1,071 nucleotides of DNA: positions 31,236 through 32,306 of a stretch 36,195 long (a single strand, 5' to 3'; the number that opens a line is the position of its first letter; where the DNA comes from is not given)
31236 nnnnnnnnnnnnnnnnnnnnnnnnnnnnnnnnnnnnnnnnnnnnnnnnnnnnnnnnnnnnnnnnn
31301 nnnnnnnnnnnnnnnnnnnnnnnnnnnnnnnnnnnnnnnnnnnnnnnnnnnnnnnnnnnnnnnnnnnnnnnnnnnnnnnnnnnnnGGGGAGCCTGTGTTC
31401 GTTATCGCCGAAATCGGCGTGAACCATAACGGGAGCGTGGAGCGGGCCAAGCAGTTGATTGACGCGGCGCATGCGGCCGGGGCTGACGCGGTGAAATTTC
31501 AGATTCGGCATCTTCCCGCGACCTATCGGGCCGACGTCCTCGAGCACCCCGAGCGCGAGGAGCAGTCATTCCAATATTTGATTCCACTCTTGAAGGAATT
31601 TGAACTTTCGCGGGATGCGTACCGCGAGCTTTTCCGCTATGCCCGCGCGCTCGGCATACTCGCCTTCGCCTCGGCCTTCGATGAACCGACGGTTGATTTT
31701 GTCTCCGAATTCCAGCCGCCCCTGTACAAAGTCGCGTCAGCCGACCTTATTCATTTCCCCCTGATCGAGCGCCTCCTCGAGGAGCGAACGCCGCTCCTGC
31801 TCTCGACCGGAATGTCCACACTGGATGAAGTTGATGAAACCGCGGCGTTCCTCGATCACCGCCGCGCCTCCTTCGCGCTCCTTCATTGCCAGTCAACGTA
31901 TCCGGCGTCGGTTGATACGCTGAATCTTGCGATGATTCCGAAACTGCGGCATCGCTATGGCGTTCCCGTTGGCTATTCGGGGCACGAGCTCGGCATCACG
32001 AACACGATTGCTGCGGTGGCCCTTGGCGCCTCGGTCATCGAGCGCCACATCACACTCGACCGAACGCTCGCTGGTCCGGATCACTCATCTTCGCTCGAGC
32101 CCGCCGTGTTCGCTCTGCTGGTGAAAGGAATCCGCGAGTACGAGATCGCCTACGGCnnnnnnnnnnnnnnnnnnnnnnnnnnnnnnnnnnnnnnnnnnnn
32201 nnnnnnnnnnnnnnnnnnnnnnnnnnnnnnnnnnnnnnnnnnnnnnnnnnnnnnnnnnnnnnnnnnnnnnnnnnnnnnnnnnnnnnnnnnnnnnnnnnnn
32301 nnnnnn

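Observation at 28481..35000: Non-canonical ulosonic (sialic-like) acid module lacking the usual precursor genes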

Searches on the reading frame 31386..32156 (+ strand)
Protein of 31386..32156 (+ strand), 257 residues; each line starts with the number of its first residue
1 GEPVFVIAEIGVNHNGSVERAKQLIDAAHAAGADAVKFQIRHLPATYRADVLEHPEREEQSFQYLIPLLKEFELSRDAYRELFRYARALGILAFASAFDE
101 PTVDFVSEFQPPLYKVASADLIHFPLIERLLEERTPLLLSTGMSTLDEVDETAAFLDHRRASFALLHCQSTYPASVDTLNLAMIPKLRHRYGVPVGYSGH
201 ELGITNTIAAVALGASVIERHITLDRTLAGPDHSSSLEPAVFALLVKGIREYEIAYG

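Call 83: search_solved_structures(query=window:31386-32156:+, max_evalue=1e-10, show_alignments=5)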
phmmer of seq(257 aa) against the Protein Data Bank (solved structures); distinct sequences matched with E-value up to 1e-10: 8.
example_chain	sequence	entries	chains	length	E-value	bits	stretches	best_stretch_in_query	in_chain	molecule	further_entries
1vli_A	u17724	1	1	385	1.9e-39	139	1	3-253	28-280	Spore coat polysaccharide biosynthesis protein spsE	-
6ncs_A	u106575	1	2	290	3.4e-39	138.1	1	2-247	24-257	N-acetylneuraminic acid (Sialic acid) synthetase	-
8h2c_A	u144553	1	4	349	2.2e-38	135.5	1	3-257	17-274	Pseudaminic acid synthase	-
2wqp_A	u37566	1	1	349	1.1e-30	110.3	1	3-256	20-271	POLYSIALIC ACID CAPSULE BIOSYNTHESIS PROTEIN SIAC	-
1xuu_A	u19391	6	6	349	1.1e-30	110.3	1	3-256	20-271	polysialic acid capsule biosynthesis protein SiaC | N-acetylneuraminate synthase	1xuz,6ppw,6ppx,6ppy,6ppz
4ipi_A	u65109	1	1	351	1.1e-30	110.3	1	3-256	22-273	Polysialic acid capsule biosynthesis protein SiaC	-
4ipj_A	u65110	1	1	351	1.1e-30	110.3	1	3-256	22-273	Polysialic acid capsule biosynthesis protein SiaC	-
3g8r_A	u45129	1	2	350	1e-25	94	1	2-233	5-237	Probable spore coat polysaccharide biosynthesis protein E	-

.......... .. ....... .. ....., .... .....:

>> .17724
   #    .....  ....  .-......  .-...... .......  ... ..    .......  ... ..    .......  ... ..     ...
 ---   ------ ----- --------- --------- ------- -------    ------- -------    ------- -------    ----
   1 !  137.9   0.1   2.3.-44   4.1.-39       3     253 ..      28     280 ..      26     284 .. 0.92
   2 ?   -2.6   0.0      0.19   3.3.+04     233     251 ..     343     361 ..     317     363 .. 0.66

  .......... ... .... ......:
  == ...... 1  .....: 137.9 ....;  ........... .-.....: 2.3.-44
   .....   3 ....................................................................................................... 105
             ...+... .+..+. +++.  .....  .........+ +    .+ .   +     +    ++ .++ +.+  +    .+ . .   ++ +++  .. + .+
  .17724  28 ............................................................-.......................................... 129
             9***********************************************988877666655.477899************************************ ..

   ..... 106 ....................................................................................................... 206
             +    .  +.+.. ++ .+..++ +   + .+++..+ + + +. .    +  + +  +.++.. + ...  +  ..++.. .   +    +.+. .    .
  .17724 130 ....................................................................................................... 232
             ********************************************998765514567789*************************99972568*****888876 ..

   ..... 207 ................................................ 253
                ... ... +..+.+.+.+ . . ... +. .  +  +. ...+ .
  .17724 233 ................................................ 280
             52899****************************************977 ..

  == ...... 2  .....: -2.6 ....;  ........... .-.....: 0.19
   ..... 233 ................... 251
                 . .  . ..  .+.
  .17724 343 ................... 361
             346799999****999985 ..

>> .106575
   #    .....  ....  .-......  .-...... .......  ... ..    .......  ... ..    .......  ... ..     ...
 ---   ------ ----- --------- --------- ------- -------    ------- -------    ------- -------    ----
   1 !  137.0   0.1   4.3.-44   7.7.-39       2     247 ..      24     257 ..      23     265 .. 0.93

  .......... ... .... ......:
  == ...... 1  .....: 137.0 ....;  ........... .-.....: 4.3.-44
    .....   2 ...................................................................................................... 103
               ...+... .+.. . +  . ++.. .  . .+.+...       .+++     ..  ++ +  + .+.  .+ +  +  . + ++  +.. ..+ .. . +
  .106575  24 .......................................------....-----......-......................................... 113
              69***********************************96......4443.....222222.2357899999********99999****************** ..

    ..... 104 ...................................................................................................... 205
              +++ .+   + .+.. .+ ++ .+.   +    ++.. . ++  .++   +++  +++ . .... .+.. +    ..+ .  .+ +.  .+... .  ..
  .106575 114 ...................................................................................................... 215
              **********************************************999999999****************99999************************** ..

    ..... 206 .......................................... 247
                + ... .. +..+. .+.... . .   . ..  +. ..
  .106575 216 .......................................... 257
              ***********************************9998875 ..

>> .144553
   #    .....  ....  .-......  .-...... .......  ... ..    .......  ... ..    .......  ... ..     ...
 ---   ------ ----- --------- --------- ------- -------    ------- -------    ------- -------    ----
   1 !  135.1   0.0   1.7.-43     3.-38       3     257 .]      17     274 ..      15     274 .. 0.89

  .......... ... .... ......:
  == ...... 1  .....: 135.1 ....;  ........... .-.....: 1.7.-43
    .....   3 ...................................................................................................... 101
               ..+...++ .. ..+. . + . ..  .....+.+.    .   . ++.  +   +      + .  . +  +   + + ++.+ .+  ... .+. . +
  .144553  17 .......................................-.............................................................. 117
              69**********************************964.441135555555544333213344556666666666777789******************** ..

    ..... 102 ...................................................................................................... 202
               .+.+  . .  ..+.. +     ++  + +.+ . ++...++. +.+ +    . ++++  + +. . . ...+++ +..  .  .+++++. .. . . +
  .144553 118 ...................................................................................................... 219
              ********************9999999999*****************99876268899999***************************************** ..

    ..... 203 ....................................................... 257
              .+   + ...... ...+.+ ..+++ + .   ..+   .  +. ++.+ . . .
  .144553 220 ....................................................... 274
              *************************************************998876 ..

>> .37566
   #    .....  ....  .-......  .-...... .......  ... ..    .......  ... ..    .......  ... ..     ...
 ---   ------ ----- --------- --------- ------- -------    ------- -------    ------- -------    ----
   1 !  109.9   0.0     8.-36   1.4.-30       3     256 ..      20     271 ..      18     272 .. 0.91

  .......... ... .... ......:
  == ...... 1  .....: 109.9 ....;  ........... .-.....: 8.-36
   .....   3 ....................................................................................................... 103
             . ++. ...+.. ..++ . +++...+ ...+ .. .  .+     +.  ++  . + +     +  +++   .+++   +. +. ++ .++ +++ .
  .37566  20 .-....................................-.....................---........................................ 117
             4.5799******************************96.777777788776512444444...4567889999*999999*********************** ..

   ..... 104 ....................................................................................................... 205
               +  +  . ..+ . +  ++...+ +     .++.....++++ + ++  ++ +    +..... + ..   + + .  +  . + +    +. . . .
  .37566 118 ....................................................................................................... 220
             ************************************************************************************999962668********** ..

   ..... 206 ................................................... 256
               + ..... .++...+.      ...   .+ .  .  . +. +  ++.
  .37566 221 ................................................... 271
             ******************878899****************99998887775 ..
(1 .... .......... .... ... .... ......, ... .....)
